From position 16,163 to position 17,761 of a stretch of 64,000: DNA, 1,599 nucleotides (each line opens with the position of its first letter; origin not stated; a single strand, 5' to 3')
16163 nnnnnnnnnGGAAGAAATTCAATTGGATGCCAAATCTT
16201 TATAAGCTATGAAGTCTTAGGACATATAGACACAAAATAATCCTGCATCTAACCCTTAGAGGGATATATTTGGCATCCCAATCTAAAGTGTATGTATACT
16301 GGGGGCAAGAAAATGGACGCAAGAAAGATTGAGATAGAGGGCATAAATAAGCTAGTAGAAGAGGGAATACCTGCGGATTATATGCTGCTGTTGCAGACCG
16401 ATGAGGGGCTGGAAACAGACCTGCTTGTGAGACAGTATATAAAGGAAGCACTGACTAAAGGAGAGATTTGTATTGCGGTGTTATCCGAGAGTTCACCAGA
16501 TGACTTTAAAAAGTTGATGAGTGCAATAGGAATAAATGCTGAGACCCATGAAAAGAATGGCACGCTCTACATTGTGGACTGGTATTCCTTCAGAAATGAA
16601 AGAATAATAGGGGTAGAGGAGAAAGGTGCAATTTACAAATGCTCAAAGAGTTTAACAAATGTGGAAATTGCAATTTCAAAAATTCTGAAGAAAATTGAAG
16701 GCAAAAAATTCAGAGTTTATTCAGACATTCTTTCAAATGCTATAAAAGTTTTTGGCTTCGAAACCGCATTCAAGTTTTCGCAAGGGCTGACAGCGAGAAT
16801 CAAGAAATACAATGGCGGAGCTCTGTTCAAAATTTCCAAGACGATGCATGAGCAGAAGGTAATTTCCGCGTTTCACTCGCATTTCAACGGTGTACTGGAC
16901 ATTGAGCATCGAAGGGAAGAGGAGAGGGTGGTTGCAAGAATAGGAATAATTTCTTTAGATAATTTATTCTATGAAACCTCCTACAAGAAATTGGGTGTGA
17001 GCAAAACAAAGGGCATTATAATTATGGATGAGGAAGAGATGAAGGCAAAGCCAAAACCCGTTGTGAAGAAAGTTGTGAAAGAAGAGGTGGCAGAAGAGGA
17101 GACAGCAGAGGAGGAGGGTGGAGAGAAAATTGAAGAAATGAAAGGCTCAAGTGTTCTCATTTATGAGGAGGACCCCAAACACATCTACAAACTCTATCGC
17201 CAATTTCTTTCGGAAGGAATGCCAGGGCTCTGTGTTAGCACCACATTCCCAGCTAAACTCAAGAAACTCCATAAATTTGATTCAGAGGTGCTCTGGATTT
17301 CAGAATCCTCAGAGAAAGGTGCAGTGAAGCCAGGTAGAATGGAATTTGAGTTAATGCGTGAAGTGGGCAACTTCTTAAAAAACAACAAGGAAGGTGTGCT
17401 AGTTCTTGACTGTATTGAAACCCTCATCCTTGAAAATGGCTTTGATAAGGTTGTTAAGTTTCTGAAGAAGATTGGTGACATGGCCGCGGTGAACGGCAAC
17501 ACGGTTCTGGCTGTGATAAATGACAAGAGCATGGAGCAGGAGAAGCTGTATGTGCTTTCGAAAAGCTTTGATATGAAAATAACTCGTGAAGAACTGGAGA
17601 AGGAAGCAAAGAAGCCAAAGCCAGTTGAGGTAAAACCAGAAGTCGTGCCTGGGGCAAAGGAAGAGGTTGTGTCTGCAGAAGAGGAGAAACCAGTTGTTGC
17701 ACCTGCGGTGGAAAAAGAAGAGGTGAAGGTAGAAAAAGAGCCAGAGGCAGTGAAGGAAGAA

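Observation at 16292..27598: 3768-aa fusion of cytoplasmic KaiC-like/DUF835 pseudo-ATPase domains to a giant six-module beta-helix ectodomain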

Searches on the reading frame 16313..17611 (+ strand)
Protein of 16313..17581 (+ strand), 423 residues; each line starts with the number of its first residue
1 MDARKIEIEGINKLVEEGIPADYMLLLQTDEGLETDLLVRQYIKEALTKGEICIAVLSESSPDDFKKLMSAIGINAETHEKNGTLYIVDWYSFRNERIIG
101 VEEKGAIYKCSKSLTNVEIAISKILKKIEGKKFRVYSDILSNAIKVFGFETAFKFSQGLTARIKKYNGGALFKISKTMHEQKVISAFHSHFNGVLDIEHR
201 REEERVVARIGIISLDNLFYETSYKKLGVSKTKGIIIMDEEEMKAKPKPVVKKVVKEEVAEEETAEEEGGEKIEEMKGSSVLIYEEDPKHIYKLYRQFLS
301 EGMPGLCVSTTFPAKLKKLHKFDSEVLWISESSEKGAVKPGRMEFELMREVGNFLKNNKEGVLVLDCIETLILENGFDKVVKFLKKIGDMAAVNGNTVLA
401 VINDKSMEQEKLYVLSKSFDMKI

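Call 40: search_protein_representatives(protein=window:16313-17581:+)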
Query: 423 residues. Proteins with E-value up to 0.001 (for the whole library): 1963; up to 1e-10: 524; up to 1e-30: 69. The best 150 are listed.
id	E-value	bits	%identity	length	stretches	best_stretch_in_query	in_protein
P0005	9.0e-134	463.1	80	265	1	1-263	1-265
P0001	1.3e-77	278.3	84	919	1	270-423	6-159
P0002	2.5e-75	270.7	80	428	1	263-421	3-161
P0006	5.0e-75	269.7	39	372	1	5-382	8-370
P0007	1.8e-70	254.7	38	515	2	8-265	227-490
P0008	2.7e-70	254.1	37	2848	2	7-257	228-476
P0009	3.1e-63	230.9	32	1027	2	7-283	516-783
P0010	2.5e-61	224.6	43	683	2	278-421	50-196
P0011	3.5e-59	217.6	32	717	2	11-223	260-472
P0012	1.2e-58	215.8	31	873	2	10-212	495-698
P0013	4.2e-52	194.3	43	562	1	8-246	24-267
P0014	1.1e-51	192.9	31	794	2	8-230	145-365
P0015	5.2e-50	187.4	29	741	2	4-231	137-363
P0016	3.3e-49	184.7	31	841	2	13-244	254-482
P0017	2.2e-46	175.4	30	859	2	17-220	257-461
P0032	1.4e-38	149.8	34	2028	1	7-247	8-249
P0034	2.6e-38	148.8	35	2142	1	6-243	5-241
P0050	6.3e-36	141.0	35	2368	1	8-242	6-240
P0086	8.5e-29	117.5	30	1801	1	8-229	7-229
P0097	1.2e-27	113.8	30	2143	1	8-242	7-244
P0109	7.9e-27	111.1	30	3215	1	8-226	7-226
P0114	1.6e-26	110.0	30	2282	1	5-232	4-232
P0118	6.0e-26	108.2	29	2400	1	8-238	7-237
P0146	1.9e-24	103.2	29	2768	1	8-234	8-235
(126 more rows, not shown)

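Call 42: search_protein_families(library=pfam, proteins=[P0109, P0146, P0008], max_evalue=0.01)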
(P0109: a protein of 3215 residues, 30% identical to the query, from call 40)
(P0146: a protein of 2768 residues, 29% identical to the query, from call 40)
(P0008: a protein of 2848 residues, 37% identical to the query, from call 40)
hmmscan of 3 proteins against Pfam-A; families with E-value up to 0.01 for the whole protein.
P0109 (3215 aa): 6 families
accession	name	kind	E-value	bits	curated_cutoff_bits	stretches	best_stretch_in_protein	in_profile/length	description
PF06745.19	ATPase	-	1.1e-17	64.7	26.6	1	3-231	1-221/231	KaiC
PF23365.1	DUF7090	-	2e-05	24.9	27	1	18-199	14-184/192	Family of unknown function (DUF7090)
PF14417.12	MEDS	-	0.00018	21.8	29.8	1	35-97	14-77/161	MEDS: MEthanogen/methylotroph, DcmR Sensory domain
PF21129.3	TibC_1st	-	0.00053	20.4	27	0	1768-1806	3-41/63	Glycosyltransferase TibC, N-terminal domain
PF13248.11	Zn_ribbon_3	-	0.0016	18.3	27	1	433-454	4-25/26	zinc-ribbon domain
PF14559.12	TPR_19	-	0.0027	18.4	25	1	358-402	3-47/68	Tetratricopeptide repeat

P0146 (2768 aa): 4 families
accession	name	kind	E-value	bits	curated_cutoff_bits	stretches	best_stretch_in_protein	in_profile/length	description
PF06745.19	ATPase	-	1.5e-24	87.1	26.6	1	5-240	2-229/231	KaiC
PF14417.12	MEDS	-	0.00011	22.5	29.8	1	33-95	11-74/161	MEDS: MEthanogen/methylotroph, DcmR Sensory domain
PF13248.11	Zn_ribbon_3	-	0.00017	21.4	27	1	357-382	1-26/26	zinc-ribbon domain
PF13431.12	TPR_17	-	0.0016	19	24.4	0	308-339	3-34/34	Tetratricopeptide repeat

P0008 (2848 aa): 14 families
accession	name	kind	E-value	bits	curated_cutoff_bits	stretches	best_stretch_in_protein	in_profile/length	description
PF24681.1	Kelch_KLHDC2_KLHL20_DRC7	-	1.6e-133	443.3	50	7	1600-1791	35-221/221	KLHDC2/KLHL20/DRC7 Kelch-repeats domain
PF24981.1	Beta-prop_ATRN-LZTR1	-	4.2e-97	325.3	50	8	1081-1262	30-220/289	Attractin/LZTR1 beta-propeller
PF13415.12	Kelch_3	-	3.8e-94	307.8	22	13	1204-1250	2-48/48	Galactose oxidase, central domain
PF13418.12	Kelch_4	-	6e-88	289.1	21.6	10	2045-2088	5-49/49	Galactose oxidase, central domain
PF13964.12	Kelch_6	-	2.4e-38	129.3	25.3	2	2046-2085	6-45/50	Kelch motif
PF01344.31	Kelch_1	-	3.3e-36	122.8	20.1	3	2055-2085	13-44/46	Kelch motif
PF07646.21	Kelch_2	-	1.2e-34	116.9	21.3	2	2054-2086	12-47/48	Kelch motif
PF13854.13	Kelch_HCF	-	3.5e-32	112.4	113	3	1668-1895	15-260/345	Host cell factor, Kelch-repeats domain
PF06745.19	ATPase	-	1e-30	107.3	26.6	1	225-463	1-229/231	KaiC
PF05763.18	DUF835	-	1.3e-24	86.9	33.1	1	25-155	8-135/136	Protein of unknown function (DUF835)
PF13517.12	FG-GAP_3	-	4.4e-24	85.3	26.9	3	2548-2616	1-60/61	FG-GAP-like repeat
PF24336.1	DUF7504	-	7e-07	30.3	27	1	243-419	1-178/179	Family of unknown function (DUF7504)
PF01839.29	FG-GAP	-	1.2e-06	28.7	22.1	0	2243-2268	3-27/37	FG-GAP repeat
PF23365.1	DUF7090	-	0.00021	21.5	27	1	239-422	13-184/192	Family of unknown function (DUF7090)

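Call 43: list_cluster_members(proteins=[P0008, P0032, P0034, P0050, P0109, P0146, P0118, P0114, P0097, P0086])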
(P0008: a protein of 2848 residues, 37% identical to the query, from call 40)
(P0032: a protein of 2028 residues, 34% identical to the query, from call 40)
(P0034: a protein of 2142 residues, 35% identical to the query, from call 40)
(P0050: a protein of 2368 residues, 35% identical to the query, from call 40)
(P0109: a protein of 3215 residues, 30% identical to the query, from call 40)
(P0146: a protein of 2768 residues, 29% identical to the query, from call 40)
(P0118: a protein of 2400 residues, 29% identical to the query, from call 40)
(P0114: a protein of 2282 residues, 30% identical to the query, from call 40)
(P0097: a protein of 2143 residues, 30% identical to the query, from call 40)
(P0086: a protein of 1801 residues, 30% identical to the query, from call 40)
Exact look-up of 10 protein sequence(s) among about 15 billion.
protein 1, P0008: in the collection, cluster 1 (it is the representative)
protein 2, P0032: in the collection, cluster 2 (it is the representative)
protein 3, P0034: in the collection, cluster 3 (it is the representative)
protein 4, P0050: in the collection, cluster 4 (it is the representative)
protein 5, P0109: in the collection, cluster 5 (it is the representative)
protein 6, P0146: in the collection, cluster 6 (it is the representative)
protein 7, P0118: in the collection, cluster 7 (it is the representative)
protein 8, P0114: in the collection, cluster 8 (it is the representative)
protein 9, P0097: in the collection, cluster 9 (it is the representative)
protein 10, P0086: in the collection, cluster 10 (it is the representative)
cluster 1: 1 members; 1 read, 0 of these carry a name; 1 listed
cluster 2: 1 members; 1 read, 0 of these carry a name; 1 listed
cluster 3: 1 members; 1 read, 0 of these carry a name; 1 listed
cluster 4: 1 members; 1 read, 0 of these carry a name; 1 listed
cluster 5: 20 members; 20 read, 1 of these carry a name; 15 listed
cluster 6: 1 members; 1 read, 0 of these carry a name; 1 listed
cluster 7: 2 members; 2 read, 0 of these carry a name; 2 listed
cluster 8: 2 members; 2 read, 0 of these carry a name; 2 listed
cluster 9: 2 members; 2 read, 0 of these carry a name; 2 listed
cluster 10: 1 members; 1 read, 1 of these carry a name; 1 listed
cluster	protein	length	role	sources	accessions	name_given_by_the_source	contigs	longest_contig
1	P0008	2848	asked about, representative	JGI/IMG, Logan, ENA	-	-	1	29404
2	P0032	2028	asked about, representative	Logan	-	-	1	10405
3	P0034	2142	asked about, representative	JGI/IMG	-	-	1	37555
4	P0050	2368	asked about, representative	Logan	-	-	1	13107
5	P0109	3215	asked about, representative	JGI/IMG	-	-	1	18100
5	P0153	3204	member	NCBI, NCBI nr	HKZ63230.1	MAG TPA: RAD55 family ATPase [Thermoplasmata archaeon] | RAD55 family ATPase [Thermoplasmata archaeon]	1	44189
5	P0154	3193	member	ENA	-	-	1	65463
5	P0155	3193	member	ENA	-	-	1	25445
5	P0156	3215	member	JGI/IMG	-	-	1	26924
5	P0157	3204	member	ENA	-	-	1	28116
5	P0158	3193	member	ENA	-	-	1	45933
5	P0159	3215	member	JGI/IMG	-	-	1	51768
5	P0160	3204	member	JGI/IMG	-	-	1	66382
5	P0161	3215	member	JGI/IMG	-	-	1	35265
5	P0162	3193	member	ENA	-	-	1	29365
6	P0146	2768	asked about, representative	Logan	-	-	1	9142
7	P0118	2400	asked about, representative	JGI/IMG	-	-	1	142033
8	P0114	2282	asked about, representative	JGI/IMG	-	-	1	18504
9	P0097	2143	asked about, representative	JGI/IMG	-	-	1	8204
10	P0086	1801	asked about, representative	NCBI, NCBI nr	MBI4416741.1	MAG: hypothetical protein HY557_07145 [Euryarchaeota archaeon] | hypothetical protein [Euryarchaeota archaeon]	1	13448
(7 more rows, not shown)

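Call 63: find_encoding_contigs(protein=P0118, flank=10000, max_places=2)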
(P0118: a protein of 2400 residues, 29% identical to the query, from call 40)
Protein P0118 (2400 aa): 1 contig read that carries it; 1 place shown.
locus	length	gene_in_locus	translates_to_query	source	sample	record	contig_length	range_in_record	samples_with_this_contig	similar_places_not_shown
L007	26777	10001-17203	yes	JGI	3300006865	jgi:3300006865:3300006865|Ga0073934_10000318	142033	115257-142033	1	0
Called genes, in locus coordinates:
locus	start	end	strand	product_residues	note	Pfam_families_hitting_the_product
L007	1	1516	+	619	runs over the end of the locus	PF00999:Na_H_Exchanger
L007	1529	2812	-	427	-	PF02040:ArsB, PF03600:CitMHS, PF06450:NhaB (weak)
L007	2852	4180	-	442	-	PF22039:HUTI_composite_bact, PF01979:Amidohydro_1, PF07969:Amidohydro_3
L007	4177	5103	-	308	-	PF00288:GHMP_kinases_N, PF08544:GHMP_kinases_C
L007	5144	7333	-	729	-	PF02359:CDC48_N, PF02933:CDC48_2, PF05496:RuvB_N, PF13191:AAA_16 (weak), PF00004:AAA, PF17862:AAA_lid_3, PF00004:AAA, PF17862:AAA_lid_3, +22 more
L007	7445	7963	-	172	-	PF00011:HSP20, PF17886:ArsA_HSP20 (faint)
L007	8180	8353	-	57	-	PF01192:RNA_pol_Rpb6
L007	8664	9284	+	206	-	-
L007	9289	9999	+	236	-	PF06745:ATPase, PF13481:AAA_25, PF23442:DUF7125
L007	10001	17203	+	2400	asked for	PF06745:ATPase, PF24336:DUF7504 (weak)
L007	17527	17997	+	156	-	PF09999:DUF2240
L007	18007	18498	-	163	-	PF13560:HTH_31 (faint), PF26602:HVO_2718_N, PF01381:HTH_3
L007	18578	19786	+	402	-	PF13191:AAA_16 (faint), PF16450:Prot_ATP_ID_OB_C, PF00004:AAA, PF07724:AAA_2 (weak), PF07728:AAA_5 (faint), PF17862:AAA_lid_3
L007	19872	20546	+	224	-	-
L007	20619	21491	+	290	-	PF00254:FKBP_C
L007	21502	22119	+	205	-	-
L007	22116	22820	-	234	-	PF00535:Glycos_transf_2, PF10111:Glyco_tranf_2_2, PF13641:Glyco_tranf_2_3, PF13506:Glyco_transf_21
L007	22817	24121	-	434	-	PF01593:Amino_oxidase, PF13450:NAD_binding_8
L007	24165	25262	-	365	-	PF13439:Glyco_transf_4, PF13579:Glyco_trans_4_4, PF00534:Glycos_transf_1, PF13692:Glyco_trans_1_4, PF13524:Glyco_trans_1_2 (weak)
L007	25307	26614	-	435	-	PF08543:Phos_pyr_kin, PF00294:PfkB (weak), PF10120:ThiN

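Call 65: find_encoding_contigs(protein=P0109, flank=6000, max_places=1)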
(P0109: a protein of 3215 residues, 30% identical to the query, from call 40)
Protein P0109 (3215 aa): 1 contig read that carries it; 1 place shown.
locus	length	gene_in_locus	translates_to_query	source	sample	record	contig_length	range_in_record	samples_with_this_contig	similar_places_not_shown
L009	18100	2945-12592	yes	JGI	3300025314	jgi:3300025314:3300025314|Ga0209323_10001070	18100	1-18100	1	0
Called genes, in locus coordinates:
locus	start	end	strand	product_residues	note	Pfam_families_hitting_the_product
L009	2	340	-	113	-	?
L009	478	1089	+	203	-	PF22794:jr-ZPR1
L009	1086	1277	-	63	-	PF01192:RNA_pol_Rpb6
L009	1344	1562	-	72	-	-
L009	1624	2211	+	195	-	-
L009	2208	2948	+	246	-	PF13481:AAA_25, PF06745:ATPase, PF23442:DUF7125 (weak)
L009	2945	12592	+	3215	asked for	PF06745:ATPase, PF23365:DUF7090 (faint)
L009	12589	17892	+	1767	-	PF06745:ATPase, PF14559:TPR_19 (faint)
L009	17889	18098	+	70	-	?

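Call 66: find_encoding_contigs(protein=P0034, flank=6000, max_places=1)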
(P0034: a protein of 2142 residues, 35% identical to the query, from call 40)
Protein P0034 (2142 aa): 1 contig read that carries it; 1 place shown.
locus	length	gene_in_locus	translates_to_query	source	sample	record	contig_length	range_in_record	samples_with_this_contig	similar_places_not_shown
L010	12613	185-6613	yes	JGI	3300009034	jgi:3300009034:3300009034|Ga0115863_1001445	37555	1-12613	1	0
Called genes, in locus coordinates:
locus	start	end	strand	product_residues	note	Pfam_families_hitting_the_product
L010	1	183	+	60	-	?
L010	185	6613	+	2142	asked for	PF06745:ATPase, PF24336:DUF7504, PF00515:TPR_1 (weak), PF13432:TPR_16 (weak), PF01839:FG-GAP, PF01839:FG-GAP (weak), PF13517:FG-GAP_3, PF01839:FG-GAP (weak), +12 more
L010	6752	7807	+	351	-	PF12773:DZR (faint), PF13248:Zn_ribbon_3 (faint), PF13240:Zn_Ribbon_1 (faint), PF23914:TPR_CcmH_CycH (faint), PF12895:ANAPC3 (faint), PF13176:TPR_7 (faint), PF00515:TPR_1, PF07719:TPR_2 (weak), +11 more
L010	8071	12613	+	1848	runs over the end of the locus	PF00515:TPR_1 (faint), PF01239:PPTA (faint), PF07719:TPR_2 (faint), PF13248:Zn_ribbon_3 (weak), PF01839:FG-GAP, PF13517:FG-GAP_3, PF13517:FG-GAP_3, PF01839:FG-GAP (weak), +8 more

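Call 67: find_encoding_contigs(protein=P0008, flank=6000, max_places=1)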
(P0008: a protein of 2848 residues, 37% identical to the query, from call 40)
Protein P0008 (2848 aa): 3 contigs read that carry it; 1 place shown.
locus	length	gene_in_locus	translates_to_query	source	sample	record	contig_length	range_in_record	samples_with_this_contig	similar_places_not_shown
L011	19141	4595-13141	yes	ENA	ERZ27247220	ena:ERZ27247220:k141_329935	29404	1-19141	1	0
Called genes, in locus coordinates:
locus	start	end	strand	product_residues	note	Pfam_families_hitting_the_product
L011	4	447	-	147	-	-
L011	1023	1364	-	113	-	PF05488:PAAR_motif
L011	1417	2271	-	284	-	PF23441:SDR (faint), PF00106:adh_short, PF01370:Epimerase (weak), PF08659:KR, PF13561:adh_short_C2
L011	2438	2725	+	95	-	-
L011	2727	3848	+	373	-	PF05763:DUF835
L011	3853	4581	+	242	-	PF06745:ATPase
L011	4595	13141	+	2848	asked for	PF05763:DUF835, PF06745:ATPase, PF24681:Kelch_KLHDC2_KLHL20_DRC7, PF24981:Beta-prop_ATRN-LZTR1, PF13415:Beta-prop_FBX42, PF24681:Kelch_KLHDC2_KLHL20_DRC7, PF13415:Beta-prop_FBX42, PF24681:Kelch_KLHDC2_KLHL20_DRC7, +23 more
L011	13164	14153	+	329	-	PF08267:Meth_synt_1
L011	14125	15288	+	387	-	PF01717:Meth_synt_2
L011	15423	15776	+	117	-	PF01451:LMWPc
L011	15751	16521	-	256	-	PF01048:PNP_UDP_1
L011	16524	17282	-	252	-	PF01048:PNP_UDP_1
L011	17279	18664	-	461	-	PF02878:PGM_PMM_I, PF02879:PGM_PMM_II, PF02880:PGM_PMM_III, PF00408:PGM_PMM_IV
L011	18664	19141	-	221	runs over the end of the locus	PF01791:DeoC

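Call 70: predict_structure(alignment_id=A7)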
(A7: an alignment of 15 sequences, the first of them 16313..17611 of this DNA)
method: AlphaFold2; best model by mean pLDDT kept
length: 433 residues; sequences in the alignment: 15
mean_pLDDT: 87.5   pTM: 0.57
mean pLDDT of the five models: 87.5, 85.2, 84.4, 76.7, 76.0
residues with pLDDT >= 90: 278; 70-90: 117; 50-70: 10; < 50: 28
segments of 3 or more residues with pLDDT < 50: 245-268
pLDDT, mean of each block of 10 residues (from residue 1): 75 86 95 87 93 97 93 92 97 93 97 97 96 97 95 97 95 94 93 94 85 92 86 76 43 35 46 86 91 94 96 90 93 82 89 95 96 91 93 95 87 90 82 53
secondary structure, 60 per line:
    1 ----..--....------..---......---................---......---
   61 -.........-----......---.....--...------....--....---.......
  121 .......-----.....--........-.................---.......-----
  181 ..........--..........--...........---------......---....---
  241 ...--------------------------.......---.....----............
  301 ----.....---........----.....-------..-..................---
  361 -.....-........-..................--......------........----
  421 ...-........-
elements in order: H9-12 E24-29 H33-48 E52-57 H62-70 H76-81 E85-89 E101-104 E107-110 H114-127 E133-137 H140-147 H149-165 E169-175 H181-190 E193-202 E205-215 E225-230 E234-237 H270-276 E280-284 H289-300 E305-309 H313-320 E325-329 H340-357 E362-366 H368-375 H377-394 E397-402 H409-416 E421-423 H425-432

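Call 81: search_solved_structures(query=A7, max_evalue=1)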
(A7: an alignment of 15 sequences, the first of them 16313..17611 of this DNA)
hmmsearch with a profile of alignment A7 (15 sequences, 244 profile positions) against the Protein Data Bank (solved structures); distinct sequences matched with E-value up to 1: 51.
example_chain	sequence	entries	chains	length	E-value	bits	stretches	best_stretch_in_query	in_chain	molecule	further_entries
8zn5_B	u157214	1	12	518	1e-33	119.9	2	3-229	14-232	KaiC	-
8zn6_F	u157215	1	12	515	1e-25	93.7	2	2-89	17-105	KaiC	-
8jon_A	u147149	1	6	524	1.3e-25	93.3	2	3-89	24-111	Circadian clock oscillator protein KaiC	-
5jwq_A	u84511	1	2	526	2.8e-24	89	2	2-89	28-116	Circadian clock protein kinase KaiC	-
4o0m_A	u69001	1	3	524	2.9e-24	88.9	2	2-89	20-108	Circadian clock protein kinase KaiC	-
7dy1_A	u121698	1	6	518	2.9e-24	88.9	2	2-89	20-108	Circadian clock protein kinase KaiC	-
7x1z_A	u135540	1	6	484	2.4e-23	85.9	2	3-89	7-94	Circadian clock oscillator protein KaiC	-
8zn7_D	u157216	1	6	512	2.5e-23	85.9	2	2-220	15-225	KaiC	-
7wdc_A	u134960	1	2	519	3.5e-23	85.4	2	4-89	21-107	Circadian clock protein kinase KaiC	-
3s1a_A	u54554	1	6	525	4e-23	85.2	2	4-89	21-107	Circadian clock protein kinase kaiC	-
7x1y_A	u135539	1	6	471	4e-23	85.2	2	3-89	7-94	Circadian clock oscillator protein KaiC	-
9ofh_A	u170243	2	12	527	4.1e-23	85.1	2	4-89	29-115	Circadian clock oscillator protein KaiC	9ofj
7dyi_A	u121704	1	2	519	4.2e-23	85.1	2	4-89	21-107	Circadian clock protein kinase KaiC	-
3k0c_A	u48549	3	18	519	4.5e-23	85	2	4-89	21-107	Circadian clock protein kinase KaiC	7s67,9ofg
1u9i_A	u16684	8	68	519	5.2e-23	84.8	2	4-89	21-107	KaiC | Circadian clock protein kinase kaiC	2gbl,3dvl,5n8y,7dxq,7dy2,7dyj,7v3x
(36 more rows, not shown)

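Call 88: search_protein_families(library=pfam, proteins=[L007:8664-9281:+, L009:1624-2208:+, L011:2438-2722:+, L011:2727-3845:+], max_evalue=0.1)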
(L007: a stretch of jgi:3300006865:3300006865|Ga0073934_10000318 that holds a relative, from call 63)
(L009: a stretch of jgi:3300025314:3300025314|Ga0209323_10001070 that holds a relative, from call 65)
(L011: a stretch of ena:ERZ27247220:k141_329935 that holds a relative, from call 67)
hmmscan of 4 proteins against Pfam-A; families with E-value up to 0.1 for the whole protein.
L007:8664-9281:+ (206 aa): 6 families
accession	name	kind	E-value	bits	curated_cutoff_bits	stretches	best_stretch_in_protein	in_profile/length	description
PF09339.16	HTH_IclR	-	0.00056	20.1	22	1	21-63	8-51/52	IclR helix-turn-helix domain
PF01978.25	TrmB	-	0.00084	19.6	25.6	1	34-77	26-67/68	Sugar-specific transcriptional regulator TrmB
PF25213.1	HVO_A0261_N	-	0.0053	17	35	0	16-66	11-60/86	HVO_A0261 N-terminal domain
PF13545.12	HTH_Crp_2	-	0.042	14.2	27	0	35-63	27-56/70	Crp-like helix-turn-helix domain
PF24033.1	DUF7342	-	0.089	13.2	31.6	0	34-79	21-65/150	Family of unknown function (DUF7342)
PF12840.13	HTH_20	-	0.091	13.2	27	0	17-63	5-51/51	Helix-turn-helix domain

L009:1624-2208:+ (195 aa): 7 families
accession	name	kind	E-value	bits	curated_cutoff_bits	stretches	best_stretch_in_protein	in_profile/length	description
PF12840.13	HTH_20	-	0.00013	22.3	27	1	13-62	1-50/51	Helix-turn-helix domain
PF09339.16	HTH_IclR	-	0.002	18.3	22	1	16-63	3-51/52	IclR helix-turn-helix domain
PF25213.1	HVO_A0261_N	-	0.0044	17.3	35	0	13-65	8-59/86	HVO_A0261 N-terminal domain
PF12802.13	MarR_2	-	0.005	17.4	27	1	26-66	15-56/61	MarR family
PF01047.28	MarR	-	0.017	15.4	24.6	1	20-65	7-52/59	MarR family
PF01325.25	Fe_dep_repress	-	0.036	14.7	26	1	20-63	12-55/60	Iron dependent repressor, N-terminal DNA binding domain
PF01022.26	HTH_5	-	0.073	13.4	22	0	19-60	5-45/47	Bacterial regulatory protein, arsR family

L011:2438-2722:+ (95 aa): 0 families

L011:2727-3845:+ (373 aa): 1 family
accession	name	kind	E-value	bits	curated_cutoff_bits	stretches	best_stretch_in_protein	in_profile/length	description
PF05763.18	DUF835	-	1.1e-27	97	33.1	1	103-235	4-136/136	Protein of unknown function (DUF835)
